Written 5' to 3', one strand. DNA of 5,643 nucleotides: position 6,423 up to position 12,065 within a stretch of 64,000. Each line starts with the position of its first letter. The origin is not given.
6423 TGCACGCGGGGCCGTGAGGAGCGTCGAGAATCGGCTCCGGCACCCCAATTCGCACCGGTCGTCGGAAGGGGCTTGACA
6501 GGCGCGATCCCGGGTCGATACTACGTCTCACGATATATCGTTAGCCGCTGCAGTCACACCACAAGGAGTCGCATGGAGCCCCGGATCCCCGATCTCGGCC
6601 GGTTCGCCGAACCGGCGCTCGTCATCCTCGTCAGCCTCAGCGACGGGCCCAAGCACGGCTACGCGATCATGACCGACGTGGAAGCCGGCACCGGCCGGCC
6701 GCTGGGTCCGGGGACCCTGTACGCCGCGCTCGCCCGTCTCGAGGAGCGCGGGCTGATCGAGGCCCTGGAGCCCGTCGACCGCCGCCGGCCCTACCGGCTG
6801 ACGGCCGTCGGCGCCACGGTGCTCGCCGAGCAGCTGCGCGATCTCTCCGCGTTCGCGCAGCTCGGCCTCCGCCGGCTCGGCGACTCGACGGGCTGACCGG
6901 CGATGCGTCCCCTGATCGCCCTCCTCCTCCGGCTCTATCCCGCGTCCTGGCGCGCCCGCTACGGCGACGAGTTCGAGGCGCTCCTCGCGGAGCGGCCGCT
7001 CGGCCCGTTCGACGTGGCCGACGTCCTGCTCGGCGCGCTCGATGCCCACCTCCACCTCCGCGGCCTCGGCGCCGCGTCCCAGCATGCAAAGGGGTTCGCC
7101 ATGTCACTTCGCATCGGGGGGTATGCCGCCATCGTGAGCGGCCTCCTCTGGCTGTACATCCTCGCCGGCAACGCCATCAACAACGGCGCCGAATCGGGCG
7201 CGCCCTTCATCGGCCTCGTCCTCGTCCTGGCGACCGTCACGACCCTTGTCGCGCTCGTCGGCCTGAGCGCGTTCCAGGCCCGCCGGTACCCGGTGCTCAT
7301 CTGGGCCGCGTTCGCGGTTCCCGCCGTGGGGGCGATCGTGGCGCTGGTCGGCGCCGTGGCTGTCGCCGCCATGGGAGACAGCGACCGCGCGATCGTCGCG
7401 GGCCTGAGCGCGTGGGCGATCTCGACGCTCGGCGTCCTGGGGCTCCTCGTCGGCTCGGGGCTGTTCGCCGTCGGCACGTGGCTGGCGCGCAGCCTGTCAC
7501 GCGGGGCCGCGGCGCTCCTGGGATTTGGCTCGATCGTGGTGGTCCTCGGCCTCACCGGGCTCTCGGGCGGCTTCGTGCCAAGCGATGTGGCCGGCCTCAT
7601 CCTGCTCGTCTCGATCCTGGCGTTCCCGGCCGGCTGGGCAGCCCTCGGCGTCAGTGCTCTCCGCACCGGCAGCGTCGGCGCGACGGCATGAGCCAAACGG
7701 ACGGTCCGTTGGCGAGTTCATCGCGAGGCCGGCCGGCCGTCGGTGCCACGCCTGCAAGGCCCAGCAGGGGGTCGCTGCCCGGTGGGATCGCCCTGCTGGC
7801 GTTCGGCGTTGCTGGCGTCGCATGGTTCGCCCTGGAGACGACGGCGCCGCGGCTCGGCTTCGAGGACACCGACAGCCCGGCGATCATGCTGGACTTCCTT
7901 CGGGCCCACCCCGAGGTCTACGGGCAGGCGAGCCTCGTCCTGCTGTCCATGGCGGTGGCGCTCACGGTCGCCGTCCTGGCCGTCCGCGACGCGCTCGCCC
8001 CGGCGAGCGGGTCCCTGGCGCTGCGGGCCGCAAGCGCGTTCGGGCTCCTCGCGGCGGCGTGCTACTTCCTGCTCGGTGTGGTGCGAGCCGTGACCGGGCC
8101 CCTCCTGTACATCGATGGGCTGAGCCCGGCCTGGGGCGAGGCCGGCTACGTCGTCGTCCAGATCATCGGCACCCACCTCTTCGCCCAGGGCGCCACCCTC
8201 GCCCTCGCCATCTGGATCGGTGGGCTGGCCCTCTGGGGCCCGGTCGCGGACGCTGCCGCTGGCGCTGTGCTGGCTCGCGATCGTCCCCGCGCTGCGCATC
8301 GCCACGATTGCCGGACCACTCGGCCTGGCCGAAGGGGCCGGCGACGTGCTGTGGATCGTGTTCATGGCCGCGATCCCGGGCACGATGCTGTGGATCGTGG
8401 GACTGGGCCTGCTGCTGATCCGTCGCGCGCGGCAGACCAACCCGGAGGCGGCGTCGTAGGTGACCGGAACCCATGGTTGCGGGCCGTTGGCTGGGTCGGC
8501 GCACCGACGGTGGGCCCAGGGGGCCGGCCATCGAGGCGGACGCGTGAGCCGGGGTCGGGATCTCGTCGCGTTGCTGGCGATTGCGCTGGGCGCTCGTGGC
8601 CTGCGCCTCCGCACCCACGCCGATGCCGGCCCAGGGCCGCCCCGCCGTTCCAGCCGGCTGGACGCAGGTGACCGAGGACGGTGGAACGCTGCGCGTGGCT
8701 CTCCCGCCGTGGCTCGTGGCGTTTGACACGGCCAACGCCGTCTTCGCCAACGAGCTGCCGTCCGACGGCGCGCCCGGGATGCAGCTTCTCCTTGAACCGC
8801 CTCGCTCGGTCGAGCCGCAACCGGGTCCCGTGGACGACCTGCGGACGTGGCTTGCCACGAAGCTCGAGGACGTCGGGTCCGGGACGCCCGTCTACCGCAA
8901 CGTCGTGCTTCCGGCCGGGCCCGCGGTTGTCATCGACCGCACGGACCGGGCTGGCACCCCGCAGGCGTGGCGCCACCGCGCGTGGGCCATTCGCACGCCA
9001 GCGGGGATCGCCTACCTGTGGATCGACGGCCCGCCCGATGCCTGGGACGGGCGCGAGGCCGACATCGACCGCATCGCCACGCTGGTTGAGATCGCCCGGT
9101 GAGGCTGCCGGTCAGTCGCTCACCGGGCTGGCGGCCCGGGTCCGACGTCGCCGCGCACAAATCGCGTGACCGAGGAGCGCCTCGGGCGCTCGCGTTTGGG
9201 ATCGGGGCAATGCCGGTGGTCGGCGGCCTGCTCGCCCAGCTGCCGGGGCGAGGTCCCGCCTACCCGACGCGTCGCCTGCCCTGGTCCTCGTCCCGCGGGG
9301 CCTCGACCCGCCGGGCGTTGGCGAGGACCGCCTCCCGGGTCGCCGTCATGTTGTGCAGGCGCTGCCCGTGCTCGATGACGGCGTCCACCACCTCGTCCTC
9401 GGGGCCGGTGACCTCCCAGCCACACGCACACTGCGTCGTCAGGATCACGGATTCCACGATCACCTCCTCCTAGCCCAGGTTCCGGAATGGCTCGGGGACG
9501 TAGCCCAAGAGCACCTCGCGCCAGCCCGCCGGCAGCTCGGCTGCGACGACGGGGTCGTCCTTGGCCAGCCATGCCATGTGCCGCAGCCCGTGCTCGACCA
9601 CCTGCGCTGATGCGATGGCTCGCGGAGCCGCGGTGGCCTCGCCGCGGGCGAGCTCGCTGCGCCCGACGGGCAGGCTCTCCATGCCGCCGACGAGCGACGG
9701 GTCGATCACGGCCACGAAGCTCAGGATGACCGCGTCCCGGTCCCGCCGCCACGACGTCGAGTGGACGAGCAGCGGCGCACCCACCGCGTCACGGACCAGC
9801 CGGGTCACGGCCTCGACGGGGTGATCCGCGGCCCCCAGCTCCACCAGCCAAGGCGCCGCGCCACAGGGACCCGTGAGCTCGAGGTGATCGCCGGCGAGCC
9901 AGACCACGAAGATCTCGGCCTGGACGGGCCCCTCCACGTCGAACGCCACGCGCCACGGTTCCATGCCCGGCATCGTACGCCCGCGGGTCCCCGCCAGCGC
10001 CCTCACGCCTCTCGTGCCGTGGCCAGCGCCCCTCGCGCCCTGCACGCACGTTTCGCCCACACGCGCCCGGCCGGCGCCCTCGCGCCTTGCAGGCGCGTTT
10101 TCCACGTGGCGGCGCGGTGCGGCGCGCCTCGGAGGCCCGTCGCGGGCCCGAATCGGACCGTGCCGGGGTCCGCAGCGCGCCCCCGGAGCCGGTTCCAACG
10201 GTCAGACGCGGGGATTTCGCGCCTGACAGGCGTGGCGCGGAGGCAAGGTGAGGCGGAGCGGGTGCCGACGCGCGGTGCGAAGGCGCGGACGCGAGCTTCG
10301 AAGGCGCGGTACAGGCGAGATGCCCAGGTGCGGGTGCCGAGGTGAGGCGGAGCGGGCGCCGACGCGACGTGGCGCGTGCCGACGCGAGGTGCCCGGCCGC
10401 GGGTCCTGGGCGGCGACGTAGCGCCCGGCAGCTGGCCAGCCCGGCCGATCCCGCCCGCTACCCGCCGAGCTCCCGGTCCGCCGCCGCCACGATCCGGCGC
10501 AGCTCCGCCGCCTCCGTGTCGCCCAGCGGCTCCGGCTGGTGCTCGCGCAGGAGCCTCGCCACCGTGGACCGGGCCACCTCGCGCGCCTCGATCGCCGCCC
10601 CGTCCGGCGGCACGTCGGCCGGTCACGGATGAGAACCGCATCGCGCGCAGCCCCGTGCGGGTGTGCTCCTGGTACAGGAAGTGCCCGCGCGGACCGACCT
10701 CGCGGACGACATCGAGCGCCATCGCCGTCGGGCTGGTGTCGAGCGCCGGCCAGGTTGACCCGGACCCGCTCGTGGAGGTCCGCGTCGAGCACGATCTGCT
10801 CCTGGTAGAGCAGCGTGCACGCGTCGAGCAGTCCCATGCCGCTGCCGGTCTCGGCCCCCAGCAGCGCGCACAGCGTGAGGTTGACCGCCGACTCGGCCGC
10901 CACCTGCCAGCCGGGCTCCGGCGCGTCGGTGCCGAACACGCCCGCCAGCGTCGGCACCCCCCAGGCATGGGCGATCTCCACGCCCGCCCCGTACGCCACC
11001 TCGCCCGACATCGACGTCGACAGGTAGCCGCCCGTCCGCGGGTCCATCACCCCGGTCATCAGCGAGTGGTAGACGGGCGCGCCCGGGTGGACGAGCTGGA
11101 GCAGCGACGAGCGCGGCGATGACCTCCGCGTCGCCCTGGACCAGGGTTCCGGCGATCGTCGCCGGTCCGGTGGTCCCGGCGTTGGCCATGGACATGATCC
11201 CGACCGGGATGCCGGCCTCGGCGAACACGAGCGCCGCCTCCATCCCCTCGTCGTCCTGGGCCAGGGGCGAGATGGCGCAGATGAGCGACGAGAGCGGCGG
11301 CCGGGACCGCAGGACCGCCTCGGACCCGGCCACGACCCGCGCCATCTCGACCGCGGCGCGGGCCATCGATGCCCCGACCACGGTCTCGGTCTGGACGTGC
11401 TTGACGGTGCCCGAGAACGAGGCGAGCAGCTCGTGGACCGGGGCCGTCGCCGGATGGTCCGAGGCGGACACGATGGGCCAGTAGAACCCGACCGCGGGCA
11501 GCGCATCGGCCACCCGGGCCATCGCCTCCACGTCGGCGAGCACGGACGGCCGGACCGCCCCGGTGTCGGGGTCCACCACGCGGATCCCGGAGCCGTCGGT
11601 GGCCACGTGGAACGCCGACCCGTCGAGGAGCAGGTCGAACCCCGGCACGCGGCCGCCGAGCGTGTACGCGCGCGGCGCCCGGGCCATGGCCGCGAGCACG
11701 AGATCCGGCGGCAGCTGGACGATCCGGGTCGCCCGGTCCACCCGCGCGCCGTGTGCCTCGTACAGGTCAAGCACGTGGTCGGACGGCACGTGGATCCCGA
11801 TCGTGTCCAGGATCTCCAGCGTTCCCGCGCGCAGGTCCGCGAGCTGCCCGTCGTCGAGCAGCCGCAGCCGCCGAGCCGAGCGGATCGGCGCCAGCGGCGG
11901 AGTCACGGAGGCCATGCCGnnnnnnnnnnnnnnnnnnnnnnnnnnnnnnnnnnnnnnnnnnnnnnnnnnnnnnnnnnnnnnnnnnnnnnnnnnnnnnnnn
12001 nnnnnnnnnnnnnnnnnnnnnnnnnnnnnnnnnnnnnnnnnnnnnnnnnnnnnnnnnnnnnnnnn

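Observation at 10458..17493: Polyamine-type ABC importer in one operon with two tandem non-Pyl MttB-family methyltransferase genes, and no corrinoid partner nearby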

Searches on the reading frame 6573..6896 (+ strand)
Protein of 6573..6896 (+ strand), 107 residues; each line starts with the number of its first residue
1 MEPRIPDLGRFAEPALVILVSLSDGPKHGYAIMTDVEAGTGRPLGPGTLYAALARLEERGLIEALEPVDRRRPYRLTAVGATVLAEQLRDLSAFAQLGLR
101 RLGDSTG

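Call 9: search_protein_families(library=pfam, proteins=[window:6573-6896:+], max_evalue=0.01)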
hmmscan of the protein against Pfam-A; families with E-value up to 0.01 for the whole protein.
window:6573-6896:+ (107 aa): 1 family
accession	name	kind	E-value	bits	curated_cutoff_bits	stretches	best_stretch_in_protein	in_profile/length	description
PF03551.20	PadR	-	9.4e-14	51.6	27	1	18-86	1-75/75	Transcriptional regulator PadR-like family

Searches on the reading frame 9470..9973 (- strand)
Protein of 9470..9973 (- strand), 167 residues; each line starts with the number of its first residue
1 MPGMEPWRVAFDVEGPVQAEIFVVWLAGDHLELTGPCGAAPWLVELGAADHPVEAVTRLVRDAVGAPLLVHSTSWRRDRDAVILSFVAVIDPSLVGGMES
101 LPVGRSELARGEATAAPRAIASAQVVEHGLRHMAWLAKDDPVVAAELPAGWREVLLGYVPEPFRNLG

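Call 9: search_protein_families(library=pfam, proteins=[window:9470-9973:-], max_evalue=0.01)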
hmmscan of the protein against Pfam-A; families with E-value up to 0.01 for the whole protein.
window:9470-9973:- (167 aa): 0 families

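Call 44: search_protein_families(library=ncbifam, proteins=[window:9470-9973:-], max_evalue=0.001)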
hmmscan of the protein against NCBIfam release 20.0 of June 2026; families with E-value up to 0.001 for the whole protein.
window:9470-9973:- (167 aa): 0 families

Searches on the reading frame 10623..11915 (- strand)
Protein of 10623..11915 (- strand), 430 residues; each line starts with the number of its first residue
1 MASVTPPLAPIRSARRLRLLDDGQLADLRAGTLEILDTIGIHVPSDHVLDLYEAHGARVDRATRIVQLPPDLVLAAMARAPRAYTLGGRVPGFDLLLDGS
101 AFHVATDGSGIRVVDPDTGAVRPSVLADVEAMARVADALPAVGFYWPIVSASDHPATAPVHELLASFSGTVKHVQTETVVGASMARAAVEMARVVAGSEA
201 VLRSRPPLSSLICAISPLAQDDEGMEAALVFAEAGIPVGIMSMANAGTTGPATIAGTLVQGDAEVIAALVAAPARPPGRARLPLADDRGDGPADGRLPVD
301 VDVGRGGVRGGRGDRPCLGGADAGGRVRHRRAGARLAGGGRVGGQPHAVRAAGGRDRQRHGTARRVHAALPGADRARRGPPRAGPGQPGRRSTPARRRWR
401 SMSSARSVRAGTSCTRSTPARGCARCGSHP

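Call 4: search_protein_families(library=pfam, proteins=[window:10623-11915:-], max_evalue=0.01)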
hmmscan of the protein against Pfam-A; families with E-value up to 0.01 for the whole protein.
window:10623-11915:- (430 aa): 1 family
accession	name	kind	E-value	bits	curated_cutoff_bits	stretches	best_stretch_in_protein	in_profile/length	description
PF06253.16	MTTB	-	5.9e-35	120.7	25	1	11-272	25-283/500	Trimethylamine methyltransferase (MTTB)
